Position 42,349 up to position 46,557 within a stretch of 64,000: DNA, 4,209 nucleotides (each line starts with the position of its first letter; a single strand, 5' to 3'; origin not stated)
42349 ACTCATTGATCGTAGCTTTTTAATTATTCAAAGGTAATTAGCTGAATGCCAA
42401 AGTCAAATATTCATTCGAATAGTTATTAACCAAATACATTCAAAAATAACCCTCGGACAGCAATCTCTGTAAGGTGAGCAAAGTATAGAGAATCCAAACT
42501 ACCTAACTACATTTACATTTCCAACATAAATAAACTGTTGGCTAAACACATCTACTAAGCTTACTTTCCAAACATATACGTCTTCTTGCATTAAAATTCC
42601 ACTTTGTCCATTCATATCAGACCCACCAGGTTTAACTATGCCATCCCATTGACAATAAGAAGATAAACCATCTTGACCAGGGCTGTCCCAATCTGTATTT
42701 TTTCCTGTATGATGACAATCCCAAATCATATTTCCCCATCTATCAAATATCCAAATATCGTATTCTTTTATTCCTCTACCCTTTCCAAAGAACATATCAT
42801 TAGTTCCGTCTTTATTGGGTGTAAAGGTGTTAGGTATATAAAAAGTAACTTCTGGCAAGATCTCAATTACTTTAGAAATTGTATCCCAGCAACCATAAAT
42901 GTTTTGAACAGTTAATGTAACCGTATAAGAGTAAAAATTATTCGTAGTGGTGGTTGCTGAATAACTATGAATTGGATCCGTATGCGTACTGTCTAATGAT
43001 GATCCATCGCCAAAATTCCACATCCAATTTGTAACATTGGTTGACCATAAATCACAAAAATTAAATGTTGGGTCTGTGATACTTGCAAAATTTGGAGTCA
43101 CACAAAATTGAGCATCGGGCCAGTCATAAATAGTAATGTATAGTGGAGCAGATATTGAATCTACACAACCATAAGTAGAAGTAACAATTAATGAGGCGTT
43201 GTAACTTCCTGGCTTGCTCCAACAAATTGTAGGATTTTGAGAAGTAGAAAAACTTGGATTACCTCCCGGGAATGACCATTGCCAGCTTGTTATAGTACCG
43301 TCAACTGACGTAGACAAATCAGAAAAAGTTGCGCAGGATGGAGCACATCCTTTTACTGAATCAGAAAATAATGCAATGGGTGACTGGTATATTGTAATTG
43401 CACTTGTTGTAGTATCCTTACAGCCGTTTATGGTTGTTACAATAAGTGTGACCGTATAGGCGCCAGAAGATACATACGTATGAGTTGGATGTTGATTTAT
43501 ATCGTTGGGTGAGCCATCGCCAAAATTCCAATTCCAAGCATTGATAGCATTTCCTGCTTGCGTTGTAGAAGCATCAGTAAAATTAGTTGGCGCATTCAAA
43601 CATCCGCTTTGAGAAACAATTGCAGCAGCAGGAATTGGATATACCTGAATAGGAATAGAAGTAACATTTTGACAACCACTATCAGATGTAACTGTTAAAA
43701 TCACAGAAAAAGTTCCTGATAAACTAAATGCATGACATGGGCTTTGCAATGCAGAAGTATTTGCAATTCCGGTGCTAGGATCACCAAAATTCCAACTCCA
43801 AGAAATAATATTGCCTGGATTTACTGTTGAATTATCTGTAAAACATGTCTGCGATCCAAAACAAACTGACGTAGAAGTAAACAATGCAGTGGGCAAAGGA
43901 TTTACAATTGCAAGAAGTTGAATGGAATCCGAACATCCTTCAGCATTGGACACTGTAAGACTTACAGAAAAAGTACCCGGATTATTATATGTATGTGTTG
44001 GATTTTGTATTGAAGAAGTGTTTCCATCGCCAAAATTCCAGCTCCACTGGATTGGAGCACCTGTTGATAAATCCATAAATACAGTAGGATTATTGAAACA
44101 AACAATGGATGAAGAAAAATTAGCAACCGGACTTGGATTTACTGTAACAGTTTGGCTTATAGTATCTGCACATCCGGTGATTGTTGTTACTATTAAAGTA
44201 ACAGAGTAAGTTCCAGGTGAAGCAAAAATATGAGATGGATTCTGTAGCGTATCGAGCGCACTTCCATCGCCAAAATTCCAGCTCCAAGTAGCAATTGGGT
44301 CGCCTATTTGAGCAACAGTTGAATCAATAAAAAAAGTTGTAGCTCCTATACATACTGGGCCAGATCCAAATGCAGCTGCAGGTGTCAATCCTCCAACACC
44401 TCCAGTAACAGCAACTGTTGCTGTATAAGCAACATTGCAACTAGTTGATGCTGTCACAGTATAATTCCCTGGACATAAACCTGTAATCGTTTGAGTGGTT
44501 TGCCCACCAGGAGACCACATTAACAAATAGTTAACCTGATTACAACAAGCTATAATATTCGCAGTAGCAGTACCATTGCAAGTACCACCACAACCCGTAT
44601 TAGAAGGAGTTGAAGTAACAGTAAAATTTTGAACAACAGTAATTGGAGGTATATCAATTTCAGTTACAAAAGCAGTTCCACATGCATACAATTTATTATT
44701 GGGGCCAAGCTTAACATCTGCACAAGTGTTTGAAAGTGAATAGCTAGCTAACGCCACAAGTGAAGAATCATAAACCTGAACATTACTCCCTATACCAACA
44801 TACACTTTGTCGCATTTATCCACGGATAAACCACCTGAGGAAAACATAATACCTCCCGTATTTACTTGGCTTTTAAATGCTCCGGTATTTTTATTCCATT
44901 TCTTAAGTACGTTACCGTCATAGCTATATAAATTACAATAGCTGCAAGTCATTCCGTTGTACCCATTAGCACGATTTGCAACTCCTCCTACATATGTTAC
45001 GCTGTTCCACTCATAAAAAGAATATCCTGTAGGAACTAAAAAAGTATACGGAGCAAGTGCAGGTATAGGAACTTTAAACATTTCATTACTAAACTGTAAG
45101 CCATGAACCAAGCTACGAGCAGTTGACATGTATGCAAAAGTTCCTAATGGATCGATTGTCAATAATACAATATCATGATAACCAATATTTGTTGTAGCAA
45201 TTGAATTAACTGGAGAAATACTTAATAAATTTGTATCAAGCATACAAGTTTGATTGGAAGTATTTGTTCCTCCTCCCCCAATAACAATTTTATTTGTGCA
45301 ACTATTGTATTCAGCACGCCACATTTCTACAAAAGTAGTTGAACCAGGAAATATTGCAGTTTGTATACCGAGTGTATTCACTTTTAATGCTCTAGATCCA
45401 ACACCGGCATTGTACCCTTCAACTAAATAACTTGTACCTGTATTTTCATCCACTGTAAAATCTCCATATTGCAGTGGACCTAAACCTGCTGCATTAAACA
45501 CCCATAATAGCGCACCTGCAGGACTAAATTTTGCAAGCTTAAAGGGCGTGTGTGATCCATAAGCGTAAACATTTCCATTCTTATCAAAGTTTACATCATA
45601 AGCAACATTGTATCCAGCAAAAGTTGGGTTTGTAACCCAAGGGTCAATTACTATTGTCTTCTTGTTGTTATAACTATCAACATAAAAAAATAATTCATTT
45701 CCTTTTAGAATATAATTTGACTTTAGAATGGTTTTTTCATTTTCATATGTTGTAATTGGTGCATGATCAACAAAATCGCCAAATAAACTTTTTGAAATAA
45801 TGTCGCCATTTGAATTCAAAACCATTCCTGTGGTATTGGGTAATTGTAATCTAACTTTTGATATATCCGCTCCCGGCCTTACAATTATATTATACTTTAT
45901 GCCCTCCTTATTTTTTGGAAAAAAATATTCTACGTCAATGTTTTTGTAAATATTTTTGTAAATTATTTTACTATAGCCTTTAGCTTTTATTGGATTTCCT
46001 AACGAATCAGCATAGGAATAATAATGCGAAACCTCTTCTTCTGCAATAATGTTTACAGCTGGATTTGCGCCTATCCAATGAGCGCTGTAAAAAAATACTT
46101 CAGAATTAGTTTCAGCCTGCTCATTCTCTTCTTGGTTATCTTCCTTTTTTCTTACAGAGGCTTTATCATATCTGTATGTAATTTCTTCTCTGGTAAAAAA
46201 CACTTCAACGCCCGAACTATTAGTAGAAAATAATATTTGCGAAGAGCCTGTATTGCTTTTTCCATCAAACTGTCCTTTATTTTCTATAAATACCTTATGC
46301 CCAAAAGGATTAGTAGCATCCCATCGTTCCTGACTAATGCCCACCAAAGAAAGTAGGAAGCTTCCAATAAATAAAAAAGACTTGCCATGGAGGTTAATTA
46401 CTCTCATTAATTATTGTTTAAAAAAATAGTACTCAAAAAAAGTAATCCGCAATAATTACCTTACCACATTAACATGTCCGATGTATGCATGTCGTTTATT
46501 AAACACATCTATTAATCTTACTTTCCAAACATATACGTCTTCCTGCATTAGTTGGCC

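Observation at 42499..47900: Modular adhesin family: variable heads on a conserved PKD/type-B-CTD 3' cassette, a possible substrate for domain shuffling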

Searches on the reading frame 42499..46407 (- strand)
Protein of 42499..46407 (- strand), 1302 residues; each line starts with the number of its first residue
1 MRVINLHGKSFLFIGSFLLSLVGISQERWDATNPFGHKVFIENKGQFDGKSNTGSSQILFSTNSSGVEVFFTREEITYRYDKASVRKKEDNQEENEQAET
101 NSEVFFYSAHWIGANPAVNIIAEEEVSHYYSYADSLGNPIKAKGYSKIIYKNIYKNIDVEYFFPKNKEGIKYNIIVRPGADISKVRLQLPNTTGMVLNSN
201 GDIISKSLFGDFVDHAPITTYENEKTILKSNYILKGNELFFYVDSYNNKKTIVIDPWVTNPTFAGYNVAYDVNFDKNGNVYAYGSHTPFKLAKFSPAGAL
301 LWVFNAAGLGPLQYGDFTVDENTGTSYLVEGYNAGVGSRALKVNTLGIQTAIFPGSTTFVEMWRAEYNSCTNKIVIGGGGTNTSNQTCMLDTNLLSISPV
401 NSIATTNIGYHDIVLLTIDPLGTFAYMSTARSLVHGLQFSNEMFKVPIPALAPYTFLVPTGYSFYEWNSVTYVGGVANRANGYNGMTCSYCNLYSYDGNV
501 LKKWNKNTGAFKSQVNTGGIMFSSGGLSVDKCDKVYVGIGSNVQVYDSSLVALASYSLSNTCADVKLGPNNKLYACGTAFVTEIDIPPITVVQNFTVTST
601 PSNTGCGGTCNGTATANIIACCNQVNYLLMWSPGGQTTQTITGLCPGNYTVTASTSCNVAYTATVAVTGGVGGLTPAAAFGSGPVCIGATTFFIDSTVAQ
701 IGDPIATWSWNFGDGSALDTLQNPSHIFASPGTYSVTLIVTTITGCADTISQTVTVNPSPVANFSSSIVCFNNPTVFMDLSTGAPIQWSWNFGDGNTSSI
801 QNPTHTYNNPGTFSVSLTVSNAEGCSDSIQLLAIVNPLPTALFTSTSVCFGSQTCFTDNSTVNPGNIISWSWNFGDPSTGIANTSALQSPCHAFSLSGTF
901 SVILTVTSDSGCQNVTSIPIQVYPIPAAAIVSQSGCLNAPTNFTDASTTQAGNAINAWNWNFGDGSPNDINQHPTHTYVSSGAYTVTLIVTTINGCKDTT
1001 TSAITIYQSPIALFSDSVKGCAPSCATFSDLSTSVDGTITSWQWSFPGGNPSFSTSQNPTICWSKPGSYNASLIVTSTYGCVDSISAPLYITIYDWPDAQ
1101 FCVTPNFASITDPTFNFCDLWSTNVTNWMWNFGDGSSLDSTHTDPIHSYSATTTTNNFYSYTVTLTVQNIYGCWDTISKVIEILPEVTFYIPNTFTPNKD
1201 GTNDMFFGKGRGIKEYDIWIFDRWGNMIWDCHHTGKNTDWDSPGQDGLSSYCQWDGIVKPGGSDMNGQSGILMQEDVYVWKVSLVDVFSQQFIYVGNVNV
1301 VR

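Call 3: search_protein_families(library=pfam, proteins=[window:42499-46407:-], max_evalue=0.01)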
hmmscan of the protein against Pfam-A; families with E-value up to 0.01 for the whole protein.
window:42499-46407:- (1302 aa): 5 families
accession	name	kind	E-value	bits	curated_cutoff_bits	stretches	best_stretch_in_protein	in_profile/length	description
PF18911.6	PKD_4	-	6.1e-82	270.2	27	6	777-829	26-78/85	PKD domain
PF00801.26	PKD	-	1e-48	163.7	23.5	6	773-826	15-72/80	PKD domain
PF25778.1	DUF7948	-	3.4e-43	148.6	27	1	40-257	1-214/214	Domain of unknown function (DUF7948)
PF13585.12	CHU_C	-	3.2e-09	37.2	27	1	1191-1244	3-55/86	CHU_C Type IX secretion signal domain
PF08329.16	ChitinaseA_N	-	0.00059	19.9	21.2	0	795-832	67-104/133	Chitinase A, N-terminal domain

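Call 13: search_protein_families(library=ncbifam, proteins=[window:42499-46407:-], max_evalue=0.001)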
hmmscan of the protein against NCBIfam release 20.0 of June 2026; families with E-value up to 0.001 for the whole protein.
window:42499-46407:- (1302 aa): 3 families
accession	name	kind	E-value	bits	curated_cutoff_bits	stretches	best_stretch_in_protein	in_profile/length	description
TIGR00864.1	PCC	subfamily_domain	2.7e-21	73.8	1861.4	2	646-920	1028-1304/2700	polycystin cation channel protein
NF058578.1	CPR_pilus_PamR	equivalog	7.4e-09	34.9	300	1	784-840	179-243/297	pilus system RbmA-like protein PamR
TIGR04131.1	Bac_Flav_CTERM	domain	2.8e-07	30.6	35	1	1191-1242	3-53/85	T9SS type B sorting domain-containing protein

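Call 58: find_encoding_contigs(protein=window:42499-46407:-, flank=6000, max_places=10)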
Protein window:42499-46407:- (1302 aa): 4 contigs read that carry it; 1 place shown.
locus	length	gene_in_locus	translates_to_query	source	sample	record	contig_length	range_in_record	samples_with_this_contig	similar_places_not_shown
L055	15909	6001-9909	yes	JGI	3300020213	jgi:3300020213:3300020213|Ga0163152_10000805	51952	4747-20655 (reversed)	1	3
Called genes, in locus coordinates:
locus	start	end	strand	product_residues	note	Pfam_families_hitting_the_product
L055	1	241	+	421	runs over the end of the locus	PF18911:PKD_4, PF00801:PKD, PF18911:PKD_4, PF13585:CHU_C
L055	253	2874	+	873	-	PF19408:PKD_6 (faint), PF22352:K319L-like_PKD (faint), PF18911:PKD_4 (weak), PF00801:PKD (weak), PF18911:PKD_4, PF13585:CHU_C (weak)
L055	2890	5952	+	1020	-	PF18911:PKD_4 (weak), PF00801:PKD, PF18911:PKD_4, PF00801:PKD (weak), PF18911:PKD_4, PF00801:PKD, PF18911:PKD_4, PF13585:CHU_C (weak), +1 more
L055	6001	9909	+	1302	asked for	PF25778:DUF7948, PF00801:PKD, PF18911:PKD_4, PF00801:PKD, PF18911:PKD_4, PF18911:PKD_4, PF00801:PKD, PF18911:PKD_4, +4 more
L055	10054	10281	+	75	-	-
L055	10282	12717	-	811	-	PF01588:tRNA_bind, PF03483:B3_4, PF03484:B5, PF17759:tRNA_synthFbeta, PF03147:FDX-ACB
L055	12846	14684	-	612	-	PF13230:GATase_4 (weak), PF13522:GATase_6, PF13537:GATase_7, PF01380:SIS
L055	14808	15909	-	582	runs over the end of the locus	PF01336:tRNA_anti-codon, PF00152:tRNA-synt_2, PF02938:GAD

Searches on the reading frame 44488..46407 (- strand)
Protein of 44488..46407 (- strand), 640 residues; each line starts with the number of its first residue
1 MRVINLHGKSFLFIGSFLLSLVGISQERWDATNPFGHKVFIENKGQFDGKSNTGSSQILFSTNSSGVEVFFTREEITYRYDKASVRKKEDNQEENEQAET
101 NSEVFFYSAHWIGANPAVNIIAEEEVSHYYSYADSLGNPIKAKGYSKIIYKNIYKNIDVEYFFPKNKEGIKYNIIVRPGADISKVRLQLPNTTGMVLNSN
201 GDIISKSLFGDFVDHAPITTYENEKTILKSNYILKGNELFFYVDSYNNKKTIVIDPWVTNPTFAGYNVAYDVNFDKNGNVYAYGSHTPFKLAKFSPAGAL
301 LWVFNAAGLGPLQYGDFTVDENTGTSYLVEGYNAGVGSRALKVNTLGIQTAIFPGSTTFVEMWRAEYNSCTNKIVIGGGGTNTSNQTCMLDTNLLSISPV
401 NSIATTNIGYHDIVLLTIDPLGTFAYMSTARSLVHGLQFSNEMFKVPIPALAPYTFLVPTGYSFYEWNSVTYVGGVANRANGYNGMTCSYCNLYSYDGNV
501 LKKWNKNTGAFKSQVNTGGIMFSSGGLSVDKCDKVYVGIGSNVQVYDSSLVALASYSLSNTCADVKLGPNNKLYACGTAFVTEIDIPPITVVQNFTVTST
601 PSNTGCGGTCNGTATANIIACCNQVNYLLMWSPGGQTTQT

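Call 18: search_solved_structures(query=window:44488-46407:-, max_evalue=1)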
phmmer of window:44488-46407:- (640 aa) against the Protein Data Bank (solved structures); distinct sequences matched with E-value up to 1: 0.

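Call 42: find_homologous_proteins(query=window:44488-46329:-, max_evalue=0.00001)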
Query window:44488-46329:- (614 aa): 202 proteins with E <= 0.00001 among 8000 candidates; the best 120 are listed.
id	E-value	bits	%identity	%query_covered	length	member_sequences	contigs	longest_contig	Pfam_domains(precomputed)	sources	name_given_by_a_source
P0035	1.9e-173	596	46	100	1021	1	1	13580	PF13573.13,PF25778.2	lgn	-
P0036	3.5e-173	596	46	100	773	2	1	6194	PF13573.13,PF25778.2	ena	-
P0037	1.9e-170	586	46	100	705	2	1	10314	PF25778.2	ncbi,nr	ncbi:MAG TPA: hypothetical protein VNZ86_08485, partial [Bacteroidia bacterium]|nr:hypothetical prot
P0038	5.9e-165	568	45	99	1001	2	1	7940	PF13573.13,PF13585.13,PF25778.2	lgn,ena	-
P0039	6.3e-164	565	46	99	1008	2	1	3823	PF13573.13,PF13585.13,PF25778.2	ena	-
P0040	5.1e-161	555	45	100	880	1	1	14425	PF13585.13,PF25778.2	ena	-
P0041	9.6e-161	554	46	100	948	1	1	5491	PF13573.13,PF13585.13,PF25778.2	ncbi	-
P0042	1.2e-155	538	46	100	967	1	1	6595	PF13573.13,PF25778.2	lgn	-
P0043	1.8e-155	537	46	99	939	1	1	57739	PF13573.13,PF25778.2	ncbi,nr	ncbi:MAG: hypothetical protein HYU69_02705, partial [Bacteroidetes bacterium]|nr:hypothetical protei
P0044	3.2e-153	530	42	100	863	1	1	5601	PF13573.13,PF13585.13,PF25778.2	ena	-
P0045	3.6e-150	519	43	99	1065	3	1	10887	PF00801.27,PF13573.13,PF13585.13,PF18962.8,PF25778.2,PF18911.7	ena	-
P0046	5.0e-150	519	42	100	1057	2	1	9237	PF13585.13,PF25778.2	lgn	-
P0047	8.3e-150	518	44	100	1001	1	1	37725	PF13573.13,PF23585.2,PF25778.2,PF06832.19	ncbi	ncbi:MAG: SprB repeat-containing protein, partial [Bacteroidia bacterium]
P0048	8.3e-150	518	42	95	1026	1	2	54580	PF13573.13,PF13585.13,PF25778.2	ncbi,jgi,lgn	-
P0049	9.0e-147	508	40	100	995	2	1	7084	PF13573.13,PF18962.8,PF25778.2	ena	-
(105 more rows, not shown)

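Call 55: predict_structure(alignment_id=A2)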
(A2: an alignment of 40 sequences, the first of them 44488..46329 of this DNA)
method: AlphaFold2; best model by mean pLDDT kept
length: 614 residues; sequences in the alignment: 40
mean_pLDDT: 87.4   pTM: 0.86
mean pLDDT of the five models: 87.4, 87.0, 86.3, 85.4, 85.4
residues with pLDDT >= 90: 422; 70-90: 111; 50-70: 59; < 50: 22
segments of 3 or more residues with pLDDT < 50: 62-70, 609-614
pLDDT, mean of each block of 10 residues (from residue 1): 82 92 80 91 93 79 45 71 93 95 89 93 97 93 93 94 92 95 94 94 93 91 94 83 95 94 93 95 86 97 92 96 95 94 95 84 96 93 86 96 84 92 96 93 74 85 96 97 97 92 93 97 95 96 94 94 64 52 53 55 51 41
secondary structure, 60 per line:
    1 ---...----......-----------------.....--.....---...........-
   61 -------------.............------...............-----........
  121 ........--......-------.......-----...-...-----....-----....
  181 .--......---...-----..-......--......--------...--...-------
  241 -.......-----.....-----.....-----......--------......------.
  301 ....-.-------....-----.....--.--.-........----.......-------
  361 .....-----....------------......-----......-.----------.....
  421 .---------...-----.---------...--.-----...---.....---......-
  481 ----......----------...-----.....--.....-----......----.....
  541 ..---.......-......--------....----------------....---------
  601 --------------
elements in order: E4-6 E11-16 E34-38 E41-45 E49-59 E74-86 E93-107 E113-128 E131-136 E144-150 E160-162 E168-171 E177-181 E184-189 E193-195 E204-209 E212-217 E226-228 E231-233 E242-248 E254-258 E264-268 E274-279 E288-293 E300-304 E314-317 E323-327 E335-342 E347-353 E361-365 E371-374 E387-392 E398-403 E416-421 E431-433 E460-462 E466-470 E474-479 E485-490 E501-503 E509-513 E516-520 E526-531 E536-542 E546-552 E554-559 E568-571 E588-591

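Call 57: fold_search(model_id=the predicted structure, library=pdb)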
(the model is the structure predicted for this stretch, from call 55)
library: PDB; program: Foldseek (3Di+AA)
matches with E <= 10: 1427; with E <= 0.001: 862
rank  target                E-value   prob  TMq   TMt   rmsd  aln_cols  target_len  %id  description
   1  8g2z_0U               4.8e-11  1.00  0.39  0.39  17.4       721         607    9  48-nm doublet microtubule from Tetrahymena thermophila strain CU428 (released 2023-06-14)
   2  9e2g_2B               7.7e-11  1.00  0.36  0.36  18.7       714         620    9  Cryo-EM structure of 48 nm repeat of microtubule doublet from T. brucei flagellum (released 2025-03-12)
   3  6tjh_A                2.6e-10  1.00  0.30  0.46  16.6       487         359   11  Crystal structure of the computationally designed Cake9 protein (released 2020-05-06)
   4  6tji_A                4.4e-10  1.00  0.31  0.48  14.8       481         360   11  Crystal structure of the computationally designed Cake10 protein (released 2020-05-06)
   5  9n6v_LH               9.3e-10  1.00  0.29  0.23  23.4       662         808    9  SSU processome maturation and disassembly, State A (released 2025-11-05)
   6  8snb_4B               1.0e-09  1.00  0.40  0.40  19.3       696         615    9  atomic model of sea urchin sperm doublet microtubule (48-nm periodicity) (released 2023-06-28)
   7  7mqa_LR               1.0e-09  1.00  0.36  0.29  18.1       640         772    8  Cryo-EM structure of the human SSU processome, state post-A1 (released 2021-09-22)
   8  9y6s_9W               1.2e-09  1.00  0.37  0.26  18.5       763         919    7  96-nm repeat of the Leishmania tarentolae doublet microtubule (released 2025-12-17)
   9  8z9m_B                1.2e-09  1.00  0.35  0.22  18.4       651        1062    9  Cryo-EM structure of dimeric WDR11-FAM91A1 complex (released 2024-08-14)
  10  9e78_0L               1.2e-09  1.00  0.34  0.33  18.3       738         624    8  48-nm repeat of the Leishmania tarentolae doublet microtubule (released 2025-03-12)
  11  8z9m_D                1.7e-09  1.00  0.29  0.19  19.2       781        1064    7  Cryo-EM structure of dimeric WDR11-FAM91A1 complex (released 2024-08-14)
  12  8j07_i4               2.0e-09  1.00  0.36  0.23  19.0       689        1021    8  96nm repeat of human respiratory doublet microtubule and associated axonemal complexes (released 2023-07-26)
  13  1nex_B                2.1e-09  1.00  0.33  0.43  15.1       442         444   12  Crystal Structure of ScSkp1-ScCdc4-CPD peptide complex (released 2003-02-18)
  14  6tjg                  2.4e-09  1.00  0.34  0.60  13.9       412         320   13  Crystal structure of the computationally designed Cake8 protein (released 2020-05-06)
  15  7mq8_LR               2.4e-09  1.00  0.37  0.30  17.9       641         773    8  Cryo-EM structure of the human SSU processome, state pre-A1 (released 2021-09-22)
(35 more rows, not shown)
